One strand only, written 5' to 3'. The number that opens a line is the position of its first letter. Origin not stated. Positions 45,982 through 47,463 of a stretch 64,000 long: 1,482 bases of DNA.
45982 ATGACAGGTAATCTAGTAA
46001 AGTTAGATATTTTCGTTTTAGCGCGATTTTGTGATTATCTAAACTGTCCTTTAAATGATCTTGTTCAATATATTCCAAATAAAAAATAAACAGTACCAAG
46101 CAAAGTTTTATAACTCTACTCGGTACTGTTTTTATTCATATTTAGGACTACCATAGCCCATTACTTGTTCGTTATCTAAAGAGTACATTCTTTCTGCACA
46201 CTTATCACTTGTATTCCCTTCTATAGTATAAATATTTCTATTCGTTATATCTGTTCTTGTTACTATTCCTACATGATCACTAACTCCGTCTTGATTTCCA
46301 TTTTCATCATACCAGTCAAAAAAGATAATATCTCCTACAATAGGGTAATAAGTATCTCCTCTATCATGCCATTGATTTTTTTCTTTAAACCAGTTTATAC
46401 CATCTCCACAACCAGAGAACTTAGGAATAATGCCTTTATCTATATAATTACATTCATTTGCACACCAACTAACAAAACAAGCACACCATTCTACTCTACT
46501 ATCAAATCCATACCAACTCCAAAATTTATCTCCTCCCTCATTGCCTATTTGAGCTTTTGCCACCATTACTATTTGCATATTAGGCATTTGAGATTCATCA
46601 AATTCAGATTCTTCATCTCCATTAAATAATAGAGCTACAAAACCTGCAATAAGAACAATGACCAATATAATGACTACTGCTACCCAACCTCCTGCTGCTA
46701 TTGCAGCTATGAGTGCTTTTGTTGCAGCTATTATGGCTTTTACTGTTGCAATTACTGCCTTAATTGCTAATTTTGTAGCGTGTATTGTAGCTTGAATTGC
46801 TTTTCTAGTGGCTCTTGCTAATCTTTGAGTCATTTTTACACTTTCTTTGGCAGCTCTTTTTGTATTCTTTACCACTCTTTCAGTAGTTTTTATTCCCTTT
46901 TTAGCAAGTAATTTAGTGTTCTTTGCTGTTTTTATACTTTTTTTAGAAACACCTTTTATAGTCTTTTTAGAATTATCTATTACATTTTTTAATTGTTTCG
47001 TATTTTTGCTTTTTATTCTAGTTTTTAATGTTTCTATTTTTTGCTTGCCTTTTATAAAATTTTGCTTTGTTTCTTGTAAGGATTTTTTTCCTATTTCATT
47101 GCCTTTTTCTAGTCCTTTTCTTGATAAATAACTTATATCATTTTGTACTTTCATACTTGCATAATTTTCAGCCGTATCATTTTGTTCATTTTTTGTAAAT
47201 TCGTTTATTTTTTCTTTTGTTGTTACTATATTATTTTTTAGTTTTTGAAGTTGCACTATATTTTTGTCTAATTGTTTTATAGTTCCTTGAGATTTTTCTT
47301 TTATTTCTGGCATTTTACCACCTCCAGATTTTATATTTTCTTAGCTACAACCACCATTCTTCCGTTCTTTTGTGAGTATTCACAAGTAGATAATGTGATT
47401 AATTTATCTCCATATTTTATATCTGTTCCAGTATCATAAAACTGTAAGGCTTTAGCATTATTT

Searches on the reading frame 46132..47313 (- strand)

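Call 104: search_protein_families(library=phrogs, proteins=[window:46132-47313:-])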
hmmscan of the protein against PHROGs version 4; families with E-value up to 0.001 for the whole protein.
window:46132-47313:- (393 aa): 4 families
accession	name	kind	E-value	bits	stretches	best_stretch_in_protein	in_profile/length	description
phrog_9589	-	lysis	1.4e-21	78.7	1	274-392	49-157/281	endolysin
phrog_21357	-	lysis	5.6e-20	72.7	1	246-392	5-160/225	endolysin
phrog_21825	-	lysis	1.7e-13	51.7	1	270-371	42-136/289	endolysin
phrog_1259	-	tail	2.1e-06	26.7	1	271-390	1026-1129/1179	baseplate hub subunit and tail lysozyme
